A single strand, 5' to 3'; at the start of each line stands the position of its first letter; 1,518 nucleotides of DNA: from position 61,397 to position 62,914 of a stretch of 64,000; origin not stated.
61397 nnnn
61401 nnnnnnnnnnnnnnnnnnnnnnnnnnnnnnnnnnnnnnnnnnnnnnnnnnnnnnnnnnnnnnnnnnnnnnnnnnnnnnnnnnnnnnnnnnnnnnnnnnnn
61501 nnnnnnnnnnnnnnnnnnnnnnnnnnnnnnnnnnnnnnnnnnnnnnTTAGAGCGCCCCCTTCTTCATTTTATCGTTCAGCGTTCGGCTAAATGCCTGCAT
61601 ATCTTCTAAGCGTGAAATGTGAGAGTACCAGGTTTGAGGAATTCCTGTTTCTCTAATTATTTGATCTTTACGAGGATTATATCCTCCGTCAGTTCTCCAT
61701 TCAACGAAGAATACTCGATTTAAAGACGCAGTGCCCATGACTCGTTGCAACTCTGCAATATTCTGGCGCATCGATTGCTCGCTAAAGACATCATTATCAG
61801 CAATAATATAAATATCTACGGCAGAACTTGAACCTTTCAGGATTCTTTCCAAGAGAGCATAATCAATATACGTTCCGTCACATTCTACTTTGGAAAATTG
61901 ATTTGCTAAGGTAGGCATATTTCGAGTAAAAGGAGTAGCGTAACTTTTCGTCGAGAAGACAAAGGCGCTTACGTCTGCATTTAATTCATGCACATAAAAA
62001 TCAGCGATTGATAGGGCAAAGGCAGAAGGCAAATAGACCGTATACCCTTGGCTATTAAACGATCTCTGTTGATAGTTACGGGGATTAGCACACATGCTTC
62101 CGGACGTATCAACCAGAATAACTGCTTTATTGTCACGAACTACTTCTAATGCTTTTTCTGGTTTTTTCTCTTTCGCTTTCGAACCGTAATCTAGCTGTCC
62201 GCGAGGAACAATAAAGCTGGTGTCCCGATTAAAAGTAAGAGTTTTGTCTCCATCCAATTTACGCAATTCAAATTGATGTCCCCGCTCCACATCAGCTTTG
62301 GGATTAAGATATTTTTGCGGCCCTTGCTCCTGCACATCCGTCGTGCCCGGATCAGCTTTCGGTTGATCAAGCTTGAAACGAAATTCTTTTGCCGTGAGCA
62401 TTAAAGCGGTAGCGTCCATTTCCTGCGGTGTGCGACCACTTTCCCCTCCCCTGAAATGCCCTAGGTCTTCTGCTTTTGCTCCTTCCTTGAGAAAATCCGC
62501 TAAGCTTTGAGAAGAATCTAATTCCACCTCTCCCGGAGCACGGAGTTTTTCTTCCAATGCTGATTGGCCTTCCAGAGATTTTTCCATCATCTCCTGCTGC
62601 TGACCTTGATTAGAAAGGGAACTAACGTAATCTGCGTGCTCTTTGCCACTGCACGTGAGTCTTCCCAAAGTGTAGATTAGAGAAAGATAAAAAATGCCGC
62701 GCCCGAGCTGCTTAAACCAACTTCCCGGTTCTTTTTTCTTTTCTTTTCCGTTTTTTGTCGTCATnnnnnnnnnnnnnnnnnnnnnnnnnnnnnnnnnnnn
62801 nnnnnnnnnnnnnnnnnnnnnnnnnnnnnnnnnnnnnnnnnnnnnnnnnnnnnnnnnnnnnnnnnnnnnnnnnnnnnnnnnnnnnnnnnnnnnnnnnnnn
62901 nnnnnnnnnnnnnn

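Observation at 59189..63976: Tightly overlapping five-gene operon: two TM proteins, a VWA-domain protein, an Arg-rich coiled-coil TM protein and a membrane-anchored S1 serine protease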

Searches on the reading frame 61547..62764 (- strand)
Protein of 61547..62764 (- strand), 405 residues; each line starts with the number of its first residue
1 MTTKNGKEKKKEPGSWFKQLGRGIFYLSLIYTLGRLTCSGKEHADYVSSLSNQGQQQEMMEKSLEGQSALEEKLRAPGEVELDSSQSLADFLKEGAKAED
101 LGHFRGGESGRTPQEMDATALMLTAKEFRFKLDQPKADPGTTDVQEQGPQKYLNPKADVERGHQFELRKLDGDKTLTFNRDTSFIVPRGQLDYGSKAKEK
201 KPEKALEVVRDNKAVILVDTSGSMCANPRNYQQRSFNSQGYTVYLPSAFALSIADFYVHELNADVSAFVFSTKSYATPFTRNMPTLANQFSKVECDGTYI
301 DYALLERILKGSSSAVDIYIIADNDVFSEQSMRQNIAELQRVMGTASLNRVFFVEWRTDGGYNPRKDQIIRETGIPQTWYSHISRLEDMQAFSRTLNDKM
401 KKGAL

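Call 6: search_protein_families(library=pfam, proteins=[window:61547-62764:-], max_evalue=1)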
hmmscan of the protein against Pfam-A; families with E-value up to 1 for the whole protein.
window:61547-62764:- (405 aa): 1 family
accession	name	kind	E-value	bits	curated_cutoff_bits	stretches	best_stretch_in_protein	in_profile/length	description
PF13519.12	VWA_2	-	0.19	12.8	27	1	215-304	2-82/107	von Willebrand factor type A domain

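Call 7: search_protein_families(library=ncbifam, proteins=[window:61547-62764:-], max_evalue=1)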
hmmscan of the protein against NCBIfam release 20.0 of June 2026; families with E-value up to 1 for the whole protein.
window:61547-62764:- (405 aa): 1 family
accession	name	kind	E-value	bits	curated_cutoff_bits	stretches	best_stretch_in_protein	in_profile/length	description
NF005931.1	PRK07952.1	equivalog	0.098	12.2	357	1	197-274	33-108/246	replicative helicase loader DnaC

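Call 12: find_homologous_proteins(query=window:61547-62764:-, max_evalue=0.001)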
Query window:61547-62764:- (405 aa): 6 proteins with E <= 0.001 among 4865 candidates.
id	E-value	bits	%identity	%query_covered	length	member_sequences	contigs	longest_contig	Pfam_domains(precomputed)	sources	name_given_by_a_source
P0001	1.1e-269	912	100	100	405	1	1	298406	-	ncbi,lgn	-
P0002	1.3e-233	793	86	100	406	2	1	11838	-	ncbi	-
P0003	5.9e-156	537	60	95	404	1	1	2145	-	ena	-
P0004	1.7e-143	496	57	100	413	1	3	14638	-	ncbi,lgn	-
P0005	1.9e-135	470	53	98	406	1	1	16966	-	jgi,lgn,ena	-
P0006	7.1e-66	241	38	79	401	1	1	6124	-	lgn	-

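Call 13: find_encoding_contigs(protein=P0001, flank=10000, max_places=4)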
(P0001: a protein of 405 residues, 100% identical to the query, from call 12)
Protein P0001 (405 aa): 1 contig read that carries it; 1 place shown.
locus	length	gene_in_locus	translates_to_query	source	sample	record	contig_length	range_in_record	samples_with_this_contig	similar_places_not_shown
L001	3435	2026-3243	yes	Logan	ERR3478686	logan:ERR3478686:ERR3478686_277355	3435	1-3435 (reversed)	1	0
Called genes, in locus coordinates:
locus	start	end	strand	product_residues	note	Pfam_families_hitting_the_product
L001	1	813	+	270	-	?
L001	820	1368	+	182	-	-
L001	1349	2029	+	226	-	-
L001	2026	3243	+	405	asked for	-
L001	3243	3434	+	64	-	?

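Call 14: find_encoding_contigs(protein=P0002, flank=10000, max_places=4)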
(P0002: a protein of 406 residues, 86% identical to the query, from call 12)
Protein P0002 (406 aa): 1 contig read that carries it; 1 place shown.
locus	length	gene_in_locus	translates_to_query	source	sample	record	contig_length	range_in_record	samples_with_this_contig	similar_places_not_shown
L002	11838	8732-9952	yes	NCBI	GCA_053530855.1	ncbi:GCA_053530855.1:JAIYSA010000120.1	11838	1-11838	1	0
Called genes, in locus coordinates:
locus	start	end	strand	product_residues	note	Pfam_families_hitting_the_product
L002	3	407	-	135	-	?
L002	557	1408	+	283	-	PF12710:HAD (weak), PF05822:UMPH-1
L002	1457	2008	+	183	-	-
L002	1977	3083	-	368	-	PF01137:RTC, PF05189:RTC_insert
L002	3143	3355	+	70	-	PF04024:PspC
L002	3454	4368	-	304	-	PF03161:LAGLIDADG_2 (weak), PF14528:LAGLIDADG_3 (faint)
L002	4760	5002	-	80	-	PF10049:DUF2283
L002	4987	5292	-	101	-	PF18810:PBECR2, PF18812:PBECR3 (weak)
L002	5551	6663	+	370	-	PF07728:AAA_5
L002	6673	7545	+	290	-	-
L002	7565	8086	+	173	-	-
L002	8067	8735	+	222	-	-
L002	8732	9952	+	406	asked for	-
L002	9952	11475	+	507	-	-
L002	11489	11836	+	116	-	?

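Call 15: find_encoding_contigs(protein=P0004, flank=10000, max_places=4)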
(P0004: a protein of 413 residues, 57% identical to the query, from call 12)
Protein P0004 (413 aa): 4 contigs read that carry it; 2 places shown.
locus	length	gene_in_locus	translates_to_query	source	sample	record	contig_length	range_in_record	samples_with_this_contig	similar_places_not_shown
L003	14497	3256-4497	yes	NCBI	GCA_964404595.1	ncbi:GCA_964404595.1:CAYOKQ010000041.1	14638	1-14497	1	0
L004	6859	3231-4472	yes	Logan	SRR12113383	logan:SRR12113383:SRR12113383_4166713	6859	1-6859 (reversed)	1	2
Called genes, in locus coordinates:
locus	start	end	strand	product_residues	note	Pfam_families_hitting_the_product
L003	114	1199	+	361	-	PF07728:AAA_5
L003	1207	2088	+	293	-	-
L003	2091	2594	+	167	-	-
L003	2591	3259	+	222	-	-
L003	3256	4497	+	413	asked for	-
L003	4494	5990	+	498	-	-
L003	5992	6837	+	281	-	PF13365:Trypsin_2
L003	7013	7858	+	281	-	PF14528:LAGLIDADG_3 (weak)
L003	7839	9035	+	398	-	PF00438:S-AdoMet_synt_N, PF02772:S-AdoMet_synt_M, PF02773:S-AdoMet_synt_C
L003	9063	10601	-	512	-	PF01946:Thi4 (weak), PF00890:FAD_binding_2 (weak), PF01266:DAO, PF13450:NAD_binding_8 (weak), PF00355:Rieske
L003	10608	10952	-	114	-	PF14325:DUF4383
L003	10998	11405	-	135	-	-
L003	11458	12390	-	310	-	-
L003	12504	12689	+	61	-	PF00833:Ribosomal_S17e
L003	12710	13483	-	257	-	PF08843:AbiEii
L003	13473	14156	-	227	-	PF09407:AbiEi_1 (faint)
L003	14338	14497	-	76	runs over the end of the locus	-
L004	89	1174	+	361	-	PF07728:AAA_5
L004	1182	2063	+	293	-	-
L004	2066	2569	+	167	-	-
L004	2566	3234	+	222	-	-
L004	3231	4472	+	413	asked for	-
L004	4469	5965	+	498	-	-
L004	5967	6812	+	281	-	PF13365:Trypsin_2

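Call 16: find_encoding_contigs(protein=P0005, flank=10000, max_places=4)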
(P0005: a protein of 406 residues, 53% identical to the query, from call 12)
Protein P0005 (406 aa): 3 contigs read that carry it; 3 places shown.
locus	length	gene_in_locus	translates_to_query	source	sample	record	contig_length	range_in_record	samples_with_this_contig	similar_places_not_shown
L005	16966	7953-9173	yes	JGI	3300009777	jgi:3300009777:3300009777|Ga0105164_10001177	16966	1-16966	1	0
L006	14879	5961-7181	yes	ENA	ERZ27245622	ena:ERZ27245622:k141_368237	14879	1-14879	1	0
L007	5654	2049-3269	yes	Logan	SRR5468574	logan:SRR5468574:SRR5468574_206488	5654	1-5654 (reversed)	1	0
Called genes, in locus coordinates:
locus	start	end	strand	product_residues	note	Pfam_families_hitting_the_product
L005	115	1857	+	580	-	-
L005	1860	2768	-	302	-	PF04014:MazE_antitoxin (weak)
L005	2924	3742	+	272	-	-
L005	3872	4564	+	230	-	-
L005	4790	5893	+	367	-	PF07728:AAA_5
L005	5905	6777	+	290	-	-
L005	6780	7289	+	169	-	-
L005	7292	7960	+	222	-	-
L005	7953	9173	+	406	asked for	-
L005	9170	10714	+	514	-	-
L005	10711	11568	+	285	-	PF00089:Trypsin (weak), PF13365:Trypsin_2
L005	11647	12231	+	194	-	-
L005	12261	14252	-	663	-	PF12698:ABC2_membrane_3, PF01061:ABC2_membrane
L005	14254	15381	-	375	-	PF00005:ABC_tran, PF13304:AAA_21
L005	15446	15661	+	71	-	-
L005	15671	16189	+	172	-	PF01641:SelR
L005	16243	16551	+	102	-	PF00935:Ribosomal_L44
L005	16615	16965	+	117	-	?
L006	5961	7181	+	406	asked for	-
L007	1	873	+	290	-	?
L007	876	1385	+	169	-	-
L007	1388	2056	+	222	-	-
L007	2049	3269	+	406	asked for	-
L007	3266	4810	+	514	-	-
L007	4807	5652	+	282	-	?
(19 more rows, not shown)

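Call 17: find_encoding_contigs(protein=P0006, flank=10000, max_places=4)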
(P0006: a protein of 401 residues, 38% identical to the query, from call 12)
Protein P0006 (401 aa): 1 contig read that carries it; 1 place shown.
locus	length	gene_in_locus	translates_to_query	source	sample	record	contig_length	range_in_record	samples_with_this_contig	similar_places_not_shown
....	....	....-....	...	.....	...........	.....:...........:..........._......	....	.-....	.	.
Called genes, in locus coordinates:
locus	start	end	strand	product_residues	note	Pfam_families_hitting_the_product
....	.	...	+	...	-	?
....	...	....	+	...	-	-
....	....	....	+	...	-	-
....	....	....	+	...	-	-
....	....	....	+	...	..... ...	-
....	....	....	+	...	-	-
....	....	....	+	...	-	?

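Call 27: search_solved_structures(query=A2, max_evalue=0.1)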
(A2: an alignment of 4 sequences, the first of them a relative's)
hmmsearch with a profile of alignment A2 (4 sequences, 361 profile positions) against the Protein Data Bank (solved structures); distinct sequences matched with E-value up to 0.1: 12.
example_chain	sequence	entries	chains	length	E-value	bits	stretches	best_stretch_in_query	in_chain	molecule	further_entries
6or5_A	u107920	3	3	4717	6.4e-16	61.5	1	54-211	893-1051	Midasin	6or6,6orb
6i27_A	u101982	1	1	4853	6.7e-15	58.2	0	54-153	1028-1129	Midasin,Midasin,Midasin,Midasin,Midasin,Midasin,Midasin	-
6i26_A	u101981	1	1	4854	6.7e-15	58.2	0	54-153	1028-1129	Midasin,Midasin,Midasin,Midasin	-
6hyp_A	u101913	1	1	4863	6.7e-15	58.2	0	54-153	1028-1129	Midasin,Midasin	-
5jcs_s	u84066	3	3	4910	7.1e-15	58.1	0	54-153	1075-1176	Midasin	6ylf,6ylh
5c3c_A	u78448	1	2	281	1.9e-10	43.5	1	55-212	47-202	CbbQ/NirQ/NorQ domain protein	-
9qh4_A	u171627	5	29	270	2.4e-10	43.2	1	55-199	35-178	Protein NorQ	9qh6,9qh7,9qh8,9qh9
6l1q_C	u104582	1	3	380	8.3e-10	41.4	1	54-214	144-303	CbbQ protein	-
9qhd_A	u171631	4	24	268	1.2e-08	37.6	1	55-211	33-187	Nitric oxide reductase NorQ protein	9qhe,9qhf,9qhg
8puu_A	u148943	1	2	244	0.021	17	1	55-113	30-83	Deoxynucleoside kinase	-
9ujv_A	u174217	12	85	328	0.068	15.4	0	57-93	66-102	Cobaltochelatase subunit CobS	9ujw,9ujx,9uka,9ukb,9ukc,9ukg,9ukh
9udk_A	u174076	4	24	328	0.069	15.3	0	57-93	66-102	Cobaltochelatase subunit CobS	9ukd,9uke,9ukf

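Call 28: search_solved_structures(query=A3, max_evalue=10)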
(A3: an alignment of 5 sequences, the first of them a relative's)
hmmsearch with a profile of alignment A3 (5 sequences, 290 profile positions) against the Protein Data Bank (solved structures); distinct sequences matched with E-value up to 10: 0.

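Call 29: search_solved_structures(query=A6, max_evalue=10)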
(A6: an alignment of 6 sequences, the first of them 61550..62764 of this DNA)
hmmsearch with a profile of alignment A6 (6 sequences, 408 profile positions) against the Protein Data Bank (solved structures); distinct sequences matched with E-value up to 10: 12.
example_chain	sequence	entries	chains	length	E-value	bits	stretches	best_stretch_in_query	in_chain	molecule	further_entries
8zo8_QF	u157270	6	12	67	0.74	11.9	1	48-95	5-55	Cytochrome b-c1 complex subunit 6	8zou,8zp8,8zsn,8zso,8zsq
1be3_H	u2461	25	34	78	0.82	11.8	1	46-94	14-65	CYTOCHROME BC1 COMPLEX | Ubiquinol-cytochrome C reductase complex 11 kDa protein | Ubiquinol-cytochrome C reductase complex 7.2 kDa protein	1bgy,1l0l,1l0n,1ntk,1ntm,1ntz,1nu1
9w2x_H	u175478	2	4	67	0.86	11.7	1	49-95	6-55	Cytochrome b-c1 complex subunit 6, mitochondrial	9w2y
1bcc_H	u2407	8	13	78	0.89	11.6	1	46-94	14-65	UBIQUINOL CYTOCHROME C OXIDOREDUCTASE | Cytochrome b-c1 complex subunit 6 | UQCRQH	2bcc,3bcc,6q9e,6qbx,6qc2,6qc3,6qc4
9gcx_H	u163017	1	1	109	0.92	11.6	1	40-94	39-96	Cytochrome b-c1 complex subunit 6, mitochondrial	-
5j4z_AH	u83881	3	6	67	0.95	11.6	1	49-95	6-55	Cytochrome b-c1 complex subunit 6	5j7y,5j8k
6zft_H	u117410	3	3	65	0.96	11.6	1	49-95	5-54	Cytochrome b-c1 complex subunit 6, mitochondrial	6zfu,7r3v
5xth_AE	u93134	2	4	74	0.99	11.5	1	46-95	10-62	Cytochrome b-c1 complex subunit 6, mitochondrial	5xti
5xte_E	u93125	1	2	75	1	11.5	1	46-95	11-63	Cytochrome b-c1 complex subunit 6, mitochondrial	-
6haw_H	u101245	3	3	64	1.1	11.4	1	50-95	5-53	Cytochrome b-c1 complex subunit 6, mitochondrial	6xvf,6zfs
5gup_0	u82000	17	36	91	1.1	11.4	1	45-94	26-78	Cytochrome b-c1 complex subunit 6, mitochondrial | Cytochrome b-c1 complex subunit 6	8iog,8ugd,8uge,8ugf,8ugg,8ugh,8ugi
4d6t_H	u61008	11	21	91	1.3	11.2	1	46-94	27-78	CYTOCHROME B-C1 COMPLEX SUBUNIT 6, MITOCHONDRIAL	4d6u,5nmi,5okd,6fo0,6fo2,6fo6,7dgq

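Call 31: search_protein_families(library=padloc, proteins=[L002:5551-6660:+, L002:6673-7542:+, window:61550-62764:-], max_evalue=1)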
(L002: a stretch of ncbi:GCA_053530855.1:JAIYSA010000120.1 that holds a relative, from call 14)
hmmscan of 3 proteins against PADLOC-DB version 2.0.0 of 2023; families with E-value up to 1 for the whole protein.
L002:5551-6660:+ (370 aa): 8 families
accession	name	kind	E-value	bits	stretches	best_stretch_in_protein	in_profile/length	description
PDLC04140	mad8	-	1.3e-05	22.9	1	65-203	29-129/314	mads_8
PDLC04232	IetA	-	0.0001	19.8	1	66-92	119-145/330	-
PDLC02196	IetA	-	0.0025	15.3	1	66-91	125-150/374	-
PDLC03924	MkoC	-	0.0097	12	1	65-82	268-285/1136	-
PDLC02195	IetA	-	0.017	12.4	1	66-91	140-165/395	-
PDLC00915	TRIP13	-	0.035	11.5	1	67-93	67-93/302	TRIP13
PDLC04231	IetA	-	0.049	11.4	1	66-92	120-146/262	-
PDLC00281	PtuA1|PtuA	-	0.049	10.7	1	67-118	41-92/448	AAA ATPase domain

L002:6673-7542:+ (290 aa): 0 families

window:61550-62764:- (405 aa): 0 families
